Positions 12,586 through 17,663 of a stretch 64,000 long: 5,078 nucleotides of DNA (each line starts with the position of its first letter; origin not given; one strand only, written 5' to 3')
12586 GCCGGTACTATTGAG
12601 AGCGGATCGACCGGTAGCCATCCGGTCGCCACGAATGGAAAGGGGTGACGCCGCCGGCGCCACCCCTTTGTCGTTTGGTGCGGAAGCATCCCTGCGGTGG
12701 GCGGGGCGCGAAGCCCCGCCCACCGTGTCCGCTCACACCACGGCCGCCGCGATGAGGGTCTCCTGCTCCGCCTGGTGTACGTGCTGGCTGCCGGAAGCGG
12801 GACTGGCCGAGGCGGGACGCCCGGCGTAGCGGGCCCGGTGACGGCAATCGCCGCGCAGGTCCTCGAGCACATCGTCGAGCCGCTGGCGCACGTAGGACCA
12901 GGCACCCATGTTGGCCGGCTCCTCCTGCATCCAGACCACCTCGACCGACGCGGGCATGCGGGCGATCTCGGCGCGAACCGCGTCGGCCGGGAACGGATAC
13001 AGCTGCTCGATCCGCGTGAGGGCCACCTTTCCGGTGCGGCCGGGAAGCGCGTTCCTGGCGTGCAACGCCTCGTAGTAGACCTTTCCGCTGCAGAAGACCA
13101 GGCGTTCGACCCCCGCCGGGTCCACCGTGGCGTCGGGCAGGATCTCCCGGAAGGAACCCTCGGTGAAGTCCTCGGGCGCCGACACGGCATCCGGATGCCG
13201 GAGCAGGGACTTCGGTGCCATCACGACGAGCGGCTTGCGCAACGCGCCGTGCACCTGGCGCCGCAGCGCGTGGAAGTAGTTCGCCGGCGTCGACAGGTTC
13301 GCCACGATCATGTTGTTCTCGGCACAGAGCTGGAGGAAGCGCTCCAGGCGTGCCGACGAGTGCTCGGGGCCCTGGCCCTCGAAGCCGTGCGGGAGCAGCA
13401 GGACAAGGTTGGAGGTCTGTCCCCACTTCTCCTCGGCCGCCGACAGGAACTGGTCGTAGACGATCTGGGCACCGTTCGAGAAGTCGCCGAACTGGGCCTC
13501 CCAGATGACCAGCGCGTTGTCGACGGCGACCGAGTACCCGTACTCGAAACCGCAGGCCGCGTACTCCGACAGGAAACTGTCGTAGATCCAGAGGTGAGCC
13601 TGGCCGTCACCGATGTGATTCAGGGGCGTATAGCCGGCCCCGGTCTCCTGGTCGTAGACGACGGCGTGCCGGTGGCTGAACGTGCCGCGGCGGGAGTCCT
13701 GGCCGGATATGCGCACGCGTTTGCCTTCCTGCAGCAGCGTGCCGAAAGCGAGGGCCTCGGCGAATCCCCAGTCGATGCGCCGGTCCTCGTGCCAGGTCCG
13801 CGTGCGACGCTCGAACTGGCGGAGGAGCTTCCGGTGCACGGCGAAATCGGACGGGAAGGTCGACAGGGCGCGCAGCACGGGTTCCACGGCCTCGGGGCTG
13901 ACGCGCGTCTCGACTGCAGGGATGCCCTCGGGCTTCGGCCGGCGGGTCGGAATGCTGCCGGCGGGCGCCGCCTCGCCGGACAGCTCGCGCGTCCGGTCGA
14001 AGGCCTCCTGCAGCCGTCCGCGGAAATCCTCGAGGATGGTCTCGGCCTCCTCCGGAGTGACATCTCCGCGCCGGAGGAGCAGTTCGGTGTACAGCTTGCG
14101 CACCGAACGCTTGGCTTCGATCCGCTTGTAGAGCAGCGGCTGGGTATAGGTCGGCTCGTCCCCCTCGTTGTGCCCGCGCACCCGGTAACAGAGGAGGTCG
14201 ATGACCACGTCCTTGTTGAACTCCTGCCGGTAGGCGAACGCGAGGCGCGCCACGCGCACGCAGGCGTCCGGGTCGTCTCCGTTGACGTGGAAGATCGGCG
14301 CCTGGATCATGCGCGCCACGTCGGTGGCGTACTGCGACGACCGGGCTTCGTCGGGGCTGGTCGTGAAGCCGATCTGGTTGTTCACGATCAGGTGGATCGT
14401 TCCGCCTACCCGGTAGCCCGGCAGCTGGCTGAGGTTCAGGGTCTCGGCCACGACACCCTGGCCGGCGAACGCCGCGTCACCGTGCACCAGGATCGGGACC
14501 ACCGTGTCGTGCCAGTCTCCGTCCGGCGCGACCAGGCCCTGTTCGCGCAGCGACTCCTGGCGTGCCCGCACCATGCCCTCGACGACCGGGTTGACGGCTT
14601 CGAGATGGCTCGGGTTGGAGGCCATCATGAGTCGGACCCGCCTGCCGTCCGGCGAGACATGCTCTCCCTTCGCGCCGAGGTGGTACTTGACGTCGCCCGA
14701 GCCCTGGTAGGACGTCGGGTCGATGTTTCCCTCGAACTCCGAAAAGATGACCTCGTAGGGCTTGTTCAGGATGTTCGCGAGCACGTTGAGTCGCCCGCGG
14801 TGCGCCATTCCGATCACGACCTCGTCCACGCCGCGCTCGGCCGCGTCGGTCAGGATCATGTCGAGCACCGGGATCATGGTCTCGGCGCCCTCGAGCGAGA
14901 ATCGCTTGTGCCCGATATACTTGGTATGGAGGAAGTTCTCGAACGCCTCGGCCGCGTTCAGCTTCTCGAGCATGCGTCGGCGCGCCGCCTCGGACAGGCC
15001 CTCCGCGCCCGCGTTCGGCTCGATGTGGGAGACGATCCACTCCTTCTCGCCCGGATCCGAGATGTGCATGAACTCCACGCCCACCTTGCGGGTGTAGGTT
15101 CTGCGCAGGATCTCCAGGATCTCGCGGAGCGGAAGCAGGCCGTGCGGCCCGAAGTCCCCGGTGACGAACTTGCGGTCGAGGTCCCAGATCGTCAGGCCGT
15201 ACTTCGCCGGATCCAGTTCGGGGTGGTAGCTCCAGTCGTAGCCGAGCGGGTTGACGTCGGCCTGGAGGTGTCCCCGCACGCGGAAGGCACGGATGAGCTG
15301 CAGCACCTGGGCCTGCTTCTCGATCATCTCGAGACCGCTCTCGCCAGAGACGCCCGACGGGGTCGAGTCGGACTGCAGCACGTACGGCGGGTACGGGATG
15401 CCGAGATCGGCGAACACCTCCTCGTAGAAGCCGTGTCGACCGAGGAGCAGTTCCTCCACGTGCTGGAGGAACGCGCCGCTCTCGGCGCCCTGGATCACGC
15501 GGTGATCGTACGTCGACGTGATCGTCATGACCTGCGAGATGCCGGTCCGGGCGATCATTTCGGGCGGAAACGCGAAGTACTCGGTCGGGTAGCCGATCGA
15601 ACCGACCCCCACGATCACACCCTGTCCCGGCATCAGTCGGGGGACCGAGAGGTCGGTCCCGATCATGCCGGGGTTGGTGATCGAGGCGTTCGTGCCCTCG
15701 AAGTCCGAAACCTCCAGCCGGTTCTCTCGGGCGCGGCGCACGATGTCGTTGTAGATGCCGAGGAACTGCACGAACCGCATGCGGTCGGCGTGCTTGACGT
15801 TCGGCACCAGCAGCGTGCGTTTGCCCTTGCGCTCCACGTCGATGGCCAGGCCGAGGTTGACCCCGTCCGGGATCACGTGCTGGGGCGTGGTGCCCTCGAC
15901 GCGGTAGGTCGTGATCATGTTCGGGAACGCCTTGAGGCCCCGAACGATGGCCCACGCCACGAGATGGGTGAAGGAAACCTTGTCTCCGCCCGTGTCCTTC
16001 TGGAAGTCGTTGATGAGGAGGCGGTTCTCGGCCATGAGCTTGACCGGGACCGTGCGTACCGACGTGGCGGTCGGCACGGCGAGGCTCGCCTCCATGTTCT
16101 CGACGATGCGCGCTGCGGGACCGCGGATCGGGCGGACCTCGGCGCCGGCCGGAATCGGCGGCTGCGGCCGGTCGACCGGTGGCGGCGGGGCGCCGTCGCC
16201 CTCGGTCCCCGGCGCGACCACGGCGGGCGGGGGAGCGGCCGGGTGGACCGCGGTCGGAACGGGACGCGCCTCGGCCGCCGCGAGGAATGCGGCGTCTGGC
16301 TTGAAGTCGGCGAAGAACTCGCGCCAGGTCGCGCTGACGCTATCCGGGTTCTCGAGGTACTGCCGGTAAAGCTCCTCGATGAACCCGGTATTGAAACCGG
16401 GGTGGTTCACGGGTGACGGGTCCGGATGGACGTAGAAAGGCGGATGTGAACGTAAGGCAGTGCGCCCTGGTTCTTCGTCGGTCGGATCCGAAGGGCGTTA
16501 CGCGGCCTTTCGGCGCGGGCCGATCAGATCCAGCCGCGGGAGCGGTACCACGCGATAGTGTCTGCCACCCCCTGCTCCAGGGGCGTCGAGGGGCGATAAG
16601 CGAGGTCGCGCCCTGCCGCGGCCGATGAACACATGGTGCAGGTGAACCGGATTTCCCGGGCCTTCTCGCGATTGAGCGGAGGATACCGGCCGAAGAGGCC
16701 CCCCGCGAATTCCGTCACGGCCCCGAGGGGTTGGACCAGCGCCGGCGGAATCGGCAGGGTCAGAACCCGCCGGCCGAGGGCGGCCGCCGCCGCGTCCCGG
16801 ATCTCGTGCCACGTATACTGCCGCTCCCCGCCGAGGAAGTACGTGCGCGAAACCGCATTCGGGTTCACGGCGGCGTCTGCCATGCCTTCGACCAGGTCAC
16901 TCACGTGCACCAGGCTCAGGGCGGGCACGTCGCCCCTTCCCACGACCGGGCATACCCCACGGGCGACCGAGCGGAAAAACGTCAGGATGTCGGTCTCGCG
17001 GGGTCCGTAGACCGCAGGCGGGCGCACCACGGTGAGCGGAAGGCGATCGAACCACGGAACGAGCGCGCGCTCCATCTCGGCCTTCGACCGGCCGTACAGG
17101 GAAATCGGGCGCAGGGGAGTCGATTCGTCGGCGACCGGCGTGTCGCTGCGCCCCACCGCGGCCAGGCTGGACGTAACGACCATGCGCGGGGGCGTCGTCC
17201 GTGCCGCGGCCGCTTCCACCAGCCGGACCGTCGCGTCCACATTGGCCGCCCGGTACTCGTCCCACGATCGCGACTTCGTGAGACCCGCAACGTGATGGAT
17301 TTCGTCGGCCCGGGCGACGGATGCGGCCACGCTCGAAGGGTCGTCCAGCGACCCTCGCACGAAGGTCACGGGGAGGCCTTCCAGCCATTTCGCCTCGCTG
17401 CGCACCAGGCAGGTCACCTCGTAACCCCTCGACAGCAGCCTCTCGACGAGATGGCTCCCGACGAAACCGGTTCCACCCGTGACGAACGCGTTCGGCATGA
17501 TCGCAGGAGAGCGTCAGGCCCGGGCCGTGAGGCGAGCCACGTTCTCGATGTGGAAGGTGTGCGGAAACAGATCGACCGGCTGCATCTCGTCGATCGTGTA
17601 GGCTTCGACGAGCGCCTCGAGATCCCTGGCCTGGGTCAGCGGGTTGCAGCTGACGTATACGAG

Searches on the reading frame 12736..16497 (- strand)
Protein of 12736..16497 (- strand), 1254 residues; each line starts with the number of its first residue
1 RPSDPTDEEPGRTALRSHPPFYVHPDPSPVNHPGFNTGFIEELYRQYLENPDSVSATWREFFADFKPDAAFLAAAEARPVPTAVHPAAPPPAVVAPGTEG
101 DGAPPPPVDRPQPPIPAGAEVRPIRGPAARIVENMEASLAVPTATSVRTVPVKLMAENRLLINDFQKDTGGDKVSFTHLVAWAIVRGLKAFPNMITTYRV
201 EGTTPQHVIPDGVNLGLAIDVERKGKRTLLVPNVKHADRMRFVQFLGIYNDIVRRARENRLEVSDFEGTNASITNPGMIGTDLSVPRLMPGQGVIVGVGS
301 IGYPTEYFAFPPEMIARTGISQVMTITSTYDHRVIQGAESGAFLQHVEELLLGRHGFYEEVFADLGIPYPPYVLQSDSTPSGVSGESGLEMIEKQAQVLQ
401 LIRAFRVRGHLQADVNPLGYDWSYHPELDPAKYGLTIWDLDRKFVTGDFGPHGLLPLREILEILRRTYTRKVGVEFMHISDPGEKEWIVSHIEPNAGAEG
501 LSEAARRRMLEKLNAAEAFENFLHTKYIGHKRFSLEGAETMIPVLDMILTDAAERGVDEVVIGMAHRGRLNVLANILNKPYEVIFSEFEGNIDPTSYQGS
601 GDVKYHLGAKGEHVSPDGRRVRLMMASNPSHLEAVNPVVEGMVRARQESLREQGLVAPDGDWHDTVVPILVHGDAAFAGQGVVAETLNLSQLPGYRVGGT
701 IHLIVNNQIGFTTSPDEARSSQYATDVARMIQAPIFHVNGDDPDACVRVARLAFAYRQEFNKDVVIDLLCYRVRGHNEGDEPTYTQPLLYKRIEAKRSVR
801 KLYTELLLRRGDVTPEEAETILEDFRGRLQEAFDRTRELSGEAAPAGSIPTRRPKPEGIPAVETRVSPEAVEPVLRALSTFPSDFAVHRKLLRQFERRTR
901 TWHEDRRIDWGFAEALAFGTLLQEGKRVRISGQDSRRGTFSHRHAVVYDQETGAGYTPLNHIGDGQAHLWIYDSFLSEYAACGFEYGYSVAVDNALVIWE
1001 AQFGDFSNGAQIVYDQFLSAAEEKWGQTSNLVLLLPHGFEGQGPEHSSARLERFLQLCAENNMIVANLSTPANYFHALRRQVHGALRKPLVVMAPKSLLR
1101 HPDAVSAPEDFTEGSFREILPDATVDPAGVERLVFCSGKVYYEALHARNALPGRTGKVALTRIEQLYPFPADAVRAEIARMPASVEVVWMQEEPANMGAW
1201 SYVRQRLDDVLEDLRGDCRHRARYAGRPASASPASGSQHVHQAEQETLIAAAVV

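Call 71: search_protein_families(library=pfam, proteins=[window:12736-16497:-], max_evalue=0.00001)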
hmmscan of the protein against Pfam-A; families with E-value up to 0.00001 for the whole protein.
window:12736-16497:- (1254 aa): 5 families
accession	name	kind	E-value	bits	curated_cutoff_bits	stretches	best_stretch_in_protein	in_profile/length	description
PF00676.26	E1_dh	-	9e-57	192.7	22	1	513-836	3-291/300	Dehydrogenase E1 component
PF16870.10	OxoGdeHyase_C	-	4.2e-46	156.9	27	1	1106-1252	2-150/151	2-oxoglutarate dehydrogenase C-terminal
PF02779.29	Transket_pyr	-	1.3e-44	152.3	27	1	908-1100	3-173/174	Transketolase, pyrimidine binding domain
PF00198.28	2-oxoacid_dh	-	2.9e-43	148.4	23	1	120-351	5-224/232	2-oxoacid dehydrogenases acyltransferase (catalytic domain)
PF16078.10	2-oxogl_dehyd_N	-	3.1e-12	46.3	27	1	34-67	6-39/41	2-oxoglutarate dehydrogenase N-terminus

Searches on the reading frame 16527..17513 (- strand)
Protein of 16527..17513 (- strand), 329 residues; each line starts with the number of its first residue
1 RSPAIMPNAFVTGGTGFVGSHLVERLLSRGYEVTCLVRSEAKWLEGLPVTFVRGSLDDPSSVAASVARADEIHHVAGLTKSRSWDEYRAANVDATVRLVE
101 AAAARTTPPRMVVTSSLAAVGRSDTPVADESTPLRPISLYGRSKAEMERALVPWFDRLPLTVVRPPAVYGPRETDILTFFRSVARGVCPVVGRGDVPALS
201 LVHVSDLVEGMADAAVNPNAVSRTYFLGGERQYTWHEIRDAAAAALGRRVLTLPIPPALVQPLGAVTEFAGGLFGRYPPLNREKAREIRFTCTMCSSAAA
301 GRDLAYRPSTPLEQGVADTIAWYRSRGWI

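Call 71: search_protein_families(library=pfam, proteins=[window:16527-17513:-], max_evalue=0.00001)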
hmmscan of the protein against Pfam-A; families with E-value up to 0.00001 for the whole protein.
window:16527-17513:- (329 aa): 7 families
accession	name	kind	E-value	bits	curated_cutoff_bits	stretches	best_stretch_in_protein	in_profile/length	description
PF01370.27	Epimerase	-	3.4e-34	118.8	20.9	1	10-221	2-231/240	NAD dependent epimerase/dehydratase family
PF16363.11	GDP_Man_Dehyd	-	7.3e-24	85.3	27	1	10-317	1-330/332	GDP-mannose 4,6 dehydratase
PF07993.18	NAD_binding_4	-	1.1e-17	64.5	20.1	2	63-199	83-238/258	Male sterility protein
PF01073.25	3Beta_HSD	-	3.6e-15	56.2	22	1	11-186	2-199/280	3-beta hydroxysteroid dehydrogenase/isomerase family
PF13460.12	NAD_binding_10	-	3.9e-15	56.6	27.2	1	13-175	1-153/184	NAD(P)H-binding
PF04321.23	RmlD_sub_bind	-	1.5e-14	54.2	27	1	10-248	4-233/287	RmlD substrate binding domain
PF05368.20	NmrA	-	7e-09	36.1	27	1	11-112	7-103/298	NmrA-like family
